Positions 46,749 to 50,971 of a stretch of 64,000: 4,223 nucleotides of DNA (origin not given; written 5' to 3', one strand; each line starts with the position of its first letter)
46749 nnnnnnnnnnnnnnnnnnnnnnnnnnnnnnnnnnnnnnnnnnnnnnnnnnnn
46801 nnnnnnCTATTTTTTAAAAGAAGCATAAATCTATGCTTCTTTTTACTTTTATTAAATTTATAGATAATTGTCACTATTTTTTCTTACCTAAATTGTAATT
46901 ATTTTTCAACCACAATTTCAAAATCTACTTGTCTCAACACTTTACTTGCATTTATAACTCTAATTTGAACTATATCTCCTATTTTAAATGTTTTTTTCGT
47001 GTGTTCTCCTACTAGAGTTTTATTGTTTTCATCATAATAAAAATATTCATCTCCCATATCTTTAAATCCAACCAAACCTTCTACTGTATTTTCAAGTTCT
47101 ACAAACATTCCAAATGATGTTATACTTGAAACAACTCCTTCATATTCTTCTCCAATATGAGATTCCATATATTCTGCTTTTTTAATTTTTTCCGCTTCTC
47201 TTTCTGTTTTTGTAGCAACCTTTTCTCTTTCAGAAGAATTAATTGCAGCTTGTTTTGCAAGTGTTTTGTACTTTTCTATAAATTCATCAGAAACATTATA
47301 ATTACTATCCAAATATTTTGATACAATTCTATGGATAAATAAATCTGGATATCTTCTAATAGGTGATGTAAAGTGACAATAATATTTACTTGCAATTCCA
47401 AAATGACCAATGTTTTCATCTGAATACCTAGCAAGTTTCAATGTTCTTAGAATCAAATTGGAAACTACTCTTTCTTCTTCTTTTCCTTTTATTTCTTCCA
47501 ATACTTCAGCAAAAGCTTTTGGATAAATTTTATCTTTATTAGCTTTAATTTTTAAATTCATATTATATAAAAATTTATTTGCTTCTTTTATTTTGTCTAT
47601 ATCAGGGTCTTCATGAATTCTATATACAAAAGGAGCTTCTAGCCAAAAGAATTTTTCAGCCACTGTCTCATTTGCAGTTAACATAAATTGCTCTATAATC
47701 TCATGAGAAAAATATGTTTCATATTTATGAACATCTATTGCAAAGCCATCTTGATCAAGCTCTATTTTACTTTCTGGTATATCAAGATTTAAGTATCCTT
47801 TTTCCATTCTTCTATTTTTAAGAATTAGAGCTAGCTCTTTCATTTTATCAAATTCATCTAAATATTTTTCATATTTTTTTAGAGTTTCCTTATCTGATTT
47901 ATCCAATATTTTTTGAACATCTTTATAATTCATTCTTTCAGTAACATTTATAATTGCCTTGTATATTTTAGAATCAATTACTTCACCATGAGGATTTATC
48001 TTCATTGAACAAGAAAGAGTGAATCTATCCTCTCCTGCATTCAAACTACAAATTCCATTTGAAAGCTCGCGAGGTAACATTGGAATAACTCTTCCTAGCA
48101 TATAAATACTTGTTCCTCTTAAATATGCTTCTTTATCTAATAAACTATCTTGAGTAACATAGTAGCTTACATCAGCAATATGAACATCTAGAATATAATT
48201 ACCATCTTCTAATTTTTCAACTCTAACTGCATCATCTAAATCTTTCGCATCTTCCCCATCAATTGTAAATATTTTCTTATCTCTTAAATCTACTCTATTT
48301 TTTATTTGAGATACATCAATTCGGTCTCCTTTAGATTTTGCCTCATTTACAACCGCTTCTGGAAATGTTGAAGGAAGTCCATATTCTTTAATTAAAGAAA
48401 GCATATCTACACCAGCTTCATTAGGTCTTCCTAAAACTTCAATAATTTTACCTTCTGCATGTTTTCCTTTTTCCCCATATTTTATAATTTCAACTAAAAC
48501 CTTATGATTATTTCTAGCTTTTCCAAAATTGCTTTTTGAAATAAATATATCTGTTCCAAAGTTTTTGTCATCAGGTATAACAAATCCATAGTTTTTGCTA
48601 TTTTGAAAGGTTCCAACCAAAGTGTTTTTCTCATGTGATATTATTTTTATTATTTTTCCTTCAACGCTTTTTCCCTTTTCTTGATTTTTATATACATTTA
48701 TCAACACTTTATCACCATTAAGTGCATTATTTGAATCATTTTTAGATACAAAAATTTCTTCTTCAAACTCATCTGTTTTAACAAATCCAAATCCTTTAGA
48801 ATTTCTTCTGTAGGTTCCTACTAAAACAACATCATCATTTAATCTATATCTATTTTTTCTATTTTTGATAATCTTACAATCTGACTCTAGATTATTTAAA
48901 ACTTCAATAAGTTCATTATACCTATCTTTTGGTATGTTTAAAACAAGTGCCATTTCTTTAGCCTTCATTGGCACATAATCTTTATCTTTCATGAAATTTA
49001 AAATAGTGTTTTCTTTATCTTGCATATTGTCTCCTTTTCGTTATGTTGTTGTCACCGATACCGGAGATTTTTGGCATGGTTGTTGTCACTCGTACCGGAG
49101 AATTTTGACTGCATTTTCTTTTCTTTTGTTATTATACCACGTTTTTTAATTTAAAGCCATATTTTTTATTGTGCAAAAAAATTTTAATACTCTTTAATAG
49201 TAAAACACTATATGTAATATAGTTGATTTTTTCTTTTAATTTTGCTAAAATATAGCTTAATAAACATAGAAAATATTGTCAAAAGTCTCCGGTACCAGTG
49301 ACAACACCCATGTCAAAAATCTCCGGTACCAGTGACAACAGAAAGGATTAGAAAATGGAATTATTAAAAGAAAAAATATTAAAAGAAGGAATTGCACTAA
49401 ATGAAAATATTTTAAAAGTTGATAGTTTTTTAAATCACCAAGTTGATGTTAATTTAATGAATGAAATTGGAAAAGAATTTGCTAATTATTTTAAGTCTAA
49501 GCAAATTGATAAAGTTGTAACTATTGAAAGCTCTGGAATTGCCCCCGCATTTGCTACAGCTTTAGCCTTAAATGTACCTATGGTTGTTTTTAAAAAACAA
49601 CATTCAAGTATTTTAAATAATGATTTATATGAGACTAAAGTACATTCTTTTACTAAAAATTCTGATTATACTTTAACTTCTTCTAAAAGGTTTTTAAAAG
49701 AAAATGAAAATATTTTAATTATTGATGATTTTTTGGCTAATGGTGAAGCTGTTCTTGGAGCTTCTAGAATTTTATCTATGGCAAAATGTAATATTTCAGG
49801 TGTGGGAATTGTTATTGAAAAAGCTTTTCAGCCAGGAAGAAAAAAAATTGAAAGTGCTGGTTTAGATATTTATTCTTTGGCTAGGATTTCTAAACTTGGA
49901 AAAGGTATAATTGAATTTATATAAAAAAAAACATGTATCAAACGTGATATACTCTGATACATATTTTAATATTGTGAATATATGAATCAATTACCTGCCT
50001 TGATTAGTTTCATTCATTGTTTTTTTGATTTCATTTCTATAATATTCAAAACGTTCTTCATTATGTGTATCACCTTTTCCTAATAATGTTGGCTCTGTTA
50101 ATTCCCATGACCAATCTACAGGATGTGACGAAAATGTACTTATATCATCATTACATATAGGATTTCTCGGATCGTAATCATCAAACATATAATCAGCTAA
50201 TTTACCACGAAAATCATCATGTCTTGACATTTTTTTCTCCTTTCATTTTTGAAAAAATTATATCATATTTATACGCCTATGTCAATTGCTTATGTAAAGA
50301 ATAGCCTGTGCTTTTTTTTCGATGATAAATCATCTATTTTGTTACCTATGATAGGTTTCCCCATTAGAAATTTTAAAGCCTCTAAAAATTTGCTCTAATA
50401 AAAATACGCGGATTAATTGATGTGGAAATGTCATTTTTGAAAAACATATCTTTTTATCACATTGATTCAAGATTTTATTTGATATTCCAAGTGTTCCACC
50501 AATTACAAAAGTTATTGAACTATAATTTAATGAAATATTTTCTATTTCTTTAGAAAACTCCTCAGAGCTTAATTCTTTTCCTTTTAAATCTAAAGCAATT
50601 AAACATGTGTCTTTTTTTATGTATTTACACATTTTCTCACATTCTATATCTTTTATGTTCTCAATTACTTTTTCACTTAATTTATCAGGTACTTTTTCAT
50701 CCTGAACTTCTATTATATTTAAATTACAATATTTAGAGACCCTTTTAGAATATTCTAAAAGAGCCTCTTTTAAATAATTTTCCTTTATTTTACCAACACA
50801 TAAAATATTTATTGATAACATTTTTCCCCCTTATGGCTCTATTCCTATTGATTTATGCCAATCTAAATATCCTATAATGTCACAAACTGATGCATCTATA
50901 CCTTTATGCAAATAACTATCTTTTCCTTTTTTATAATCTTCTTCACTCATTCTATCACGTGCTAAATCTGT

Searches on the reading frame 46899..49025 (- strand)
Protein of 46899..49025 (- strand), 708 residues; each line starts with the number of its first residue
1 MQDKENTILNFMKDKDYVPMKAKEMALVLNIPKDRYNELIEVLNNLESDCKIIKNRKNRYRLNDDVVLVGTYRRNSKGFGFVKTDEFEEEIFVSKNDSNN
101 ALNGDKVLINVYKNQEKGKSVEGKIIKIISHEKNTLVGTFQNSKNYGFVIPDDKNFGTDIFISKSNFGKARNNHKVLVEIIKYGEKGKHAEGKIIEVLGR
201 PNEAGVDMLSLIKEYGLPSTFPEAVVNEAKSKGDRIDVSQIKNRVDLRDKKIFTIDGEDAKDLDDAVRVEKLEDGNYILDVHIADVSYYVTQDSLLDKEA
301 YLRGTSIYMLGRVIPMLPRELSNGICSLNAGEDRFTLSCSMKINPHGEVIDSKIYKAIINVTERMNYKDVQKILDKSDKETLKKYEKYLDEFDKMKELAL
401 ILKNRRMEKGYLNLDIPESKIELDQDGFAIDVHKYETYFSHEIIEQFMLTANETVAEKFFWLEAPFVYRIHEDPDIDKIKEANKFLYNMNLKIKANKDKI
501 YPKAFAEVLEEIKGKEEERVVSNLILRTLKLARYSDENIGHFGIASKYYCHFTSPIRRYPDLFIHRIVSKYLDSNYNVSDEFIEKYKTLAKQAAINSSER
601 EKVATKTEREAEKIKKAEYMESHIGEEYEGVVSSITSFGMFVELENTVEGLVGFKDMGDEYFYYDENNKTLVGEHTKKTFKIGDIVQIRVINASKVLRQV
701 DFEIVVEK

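Call 83: search_protein_families(library=ncbifam, proteins=[window:46899-49025:-], max_evalue=0.00001)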
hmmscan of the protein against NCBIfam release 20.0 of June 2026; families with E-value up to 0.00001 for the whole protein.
window:46899-49025:- (708 aa): 10 families
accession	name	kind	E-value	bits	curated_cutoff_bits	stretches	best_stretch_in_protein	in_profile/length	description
TIGR02063.1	RNase_R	equivalog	6.9e-243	808.1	597.85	1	4-705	3-710/711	ribonuclease R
TIGR00358.1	3_prime_RNase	superfamily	1.7e-176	588.3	368.6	1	68-705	17-657/657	VacB/RNase II family 3'-5' exoribonuclease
NF008648.0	PRK11642.1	equivalog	7.3e-134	447.9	982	1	7-706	23-726/813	ribonuclease R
NF003455.0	PRK05054.1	equivalog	1.6e-64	218.2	542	1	70-699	24-638/645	exoribonuclease II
TIGR02062.1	RNase_B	equivalog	2.4e-54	184.4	641.9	1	70-692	24-634/646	exoribonuclease II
NF006333.0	PRK08563.1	equivalog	2.5e-13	50.1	143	1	626-696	83-152/188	DNA-directed RNA polymerase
TIGR00448.1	rpoE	equivalog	1.2e-11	44.6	124.2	1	624-695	81-151/179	DNA-directed RNA polymerase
NF004952.0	PRK06299.1-2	equivalog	6.2e-08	31.4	524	1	623-701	389-457/580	30S ribosomal protein S1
NF000907.0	PRK00087.1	equivalog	1.7e-06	26.6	624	1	623-701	562-629/671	bifunctional 4-hydroxy-3-methylbut-2-enyl diphosphate reductase/30S ribosomal protein S1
TIGR00717.1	rpsA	equivalog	5.1e-06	25.3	577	1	625-700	273-511/516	30S ribosomal protein S1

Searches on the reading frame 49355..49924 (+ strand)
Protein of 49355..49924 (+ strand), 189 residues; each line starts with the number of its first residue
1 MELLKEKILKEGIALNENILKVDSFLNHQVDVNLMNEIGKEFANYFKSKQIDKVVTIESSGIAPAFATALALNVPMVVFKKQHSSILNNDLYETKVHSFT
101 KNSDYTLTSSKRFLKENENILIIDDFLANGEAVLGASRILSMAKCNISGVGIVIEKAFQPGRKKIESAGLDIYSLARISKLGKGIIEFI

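Call 83: search_protein_families(library=ncbifam, proteins=[window:49355-49924:+], max_evalue=0.00001)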
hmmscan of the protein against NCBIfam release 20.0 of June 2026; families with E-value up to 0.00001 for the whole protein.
window:49355-49924:+ (189 aa): 15 families
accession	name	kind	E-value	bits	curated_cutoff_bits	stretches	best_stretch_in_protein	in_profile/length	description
NF006671.0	PRK09219.1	equivalog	6.4e-79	263.9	177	1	1-188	1-188/192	xanthine phosphoribosyltransferase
TIGR01744.1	XPRTase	equivalog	4.2e-70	235.3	164.45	1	1-186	1-186/191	xanthine phosphoribosyltransferase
TIGR01743.1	purR_Bsub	equivalog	2.3e-18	66.1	258.7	1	33-163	111-240/268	pur operon repressor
NF006328.0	PRK08558.1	equivalog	3e-16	59.7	184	1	29-157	90-216/238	adenine phosphoribosyltransferase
NF002635.0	PRK02304.1-4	subfamily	6.5e-16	58.4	146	1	30-179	34-175/188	adenine phosphoribosyltransferase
NF009211.0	PRK12560.1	equivalog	1.2e-15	57.8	188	1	34-180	36-178/187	adenine phosphoribosyltransferase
NF040646.1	HPT_Archaea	equivalog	6.7e-15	55.1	200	1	30-179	34-175/184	hypoxanthine/guanine phosphoribosyltransferase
TIGR01090.1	apt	equivalog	9.4e-13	48.6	185.85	1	33-176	29-167/169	adenine phosphoribosyltransferase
NF002636.0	PRK02304.1-5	equivalog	1.2e-12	47.7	125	1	33-168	37-168/176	adenine phosphoribosyltransferase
NF002632.0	PRK02304.1-1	equivalog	9.5e-12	45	243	1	42-177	48-179/183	adenine phosphoribosyltransferase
NF005592.0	PRK07322.1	subfamily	1.6e-11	43.9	143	1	31-157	34-160/180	adenine phosphoribosyltransferase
NF002634.0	PRK02304.1-3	equivalog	6.4e-11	42.3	170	1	39-177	44-178/182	adenine phosphoribosyltransferase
NF002633.0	PRK02304.1-2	equivalog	2.3e-10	40.5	224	1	35-176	33-168/172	adenine phosphoribosyltransferase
TIGR00336.1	pyrE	equivalog_domain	6.1e-08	32.6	106.8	1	114-180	105-172/173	orotate phosphoribosyltransferase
NF002620.0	PRK02277.1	subfamily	7.2e-07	29.1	115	1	33-181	67-200/201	orotate phosphoribosyltransferase-like protein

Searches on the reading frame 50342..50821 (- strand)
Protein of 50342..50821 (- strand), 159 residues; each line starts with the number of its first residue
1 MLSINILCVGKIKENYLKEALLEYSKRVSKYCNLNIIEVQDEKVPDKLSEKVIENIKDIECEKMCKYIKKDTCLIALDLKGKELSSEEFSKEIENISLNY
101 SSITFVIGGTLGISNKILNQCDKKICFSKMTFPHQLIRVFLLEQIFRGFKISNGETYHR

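Call 83: search_protein_families(library=ncbifam, proteins=[window:50342-50821:-], max_evalue=0.00001)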
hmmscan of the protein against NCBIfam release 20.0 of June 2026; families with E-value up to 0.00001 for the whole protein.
window:50342-50821:- (159 aa): 9 families
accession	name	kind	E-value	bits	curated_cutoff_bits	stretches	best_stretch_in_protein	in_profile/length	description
NF000985.0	PRK00103.1-3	equivalog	2e-62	209.8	172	1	3-159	2-159/159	23S rRNA (pseudouridine(1915)-N(3))-methyltransferase RlmH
TIGR00246.1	tRNA_RlmH_YbeA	equivalog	1.5e-42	145.2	149.7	1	3-159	2-154/155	23S rRNA (pseudouridine(1915)-N(3))-methyltransferase RlmH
NF000990.0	PRK00103.2-4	equivalog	2.9e-36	124.8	207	1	3-158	2-155/157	23S rRNA (pseudouridine(1915)-N(3))-methyltransferase RlmH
NF000986.0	PRK00103.1-4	equivalog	4e-33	114.8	141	1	3-159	2-155/156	23S rRNA (pseudouridine(1915)-N(3))-methyltransferase RlmH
NF000989.0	PRK00103.2-3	equivalog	1e-28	100.4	169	1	3-159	2-159/160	23S rRNA (pseudouridine(1915)-N(3))-methyltransferase RlmH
NF000984.0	PRK00103.1-1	equivalog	9.7e-25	87.2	242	1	3-159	2-155/156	23S rRNA (pseudouridine(1915)-N(3))-methyltransferase RlmH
NF000988.0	PRK00103.2-2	equivalog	5.9e-24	84.9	199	1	3-159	2-155/156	23S rRNA (pseudouridine(1915)-N(3))-methyltransferase RlmH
NF000991.0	PRK00103.2-5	equivalog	1.3e-22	80.3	216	1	4-159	3-159/160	23S rRNA (pseudouridine(1915)-N(3))-methyltransferase RlmH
NF000987.0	PRK00103.2-1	equivalog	5.8e-16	59.3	210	1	3-159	2-151/151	23S rRNA (pseudouridine(1915)-N(3))-methyltransferase RlmH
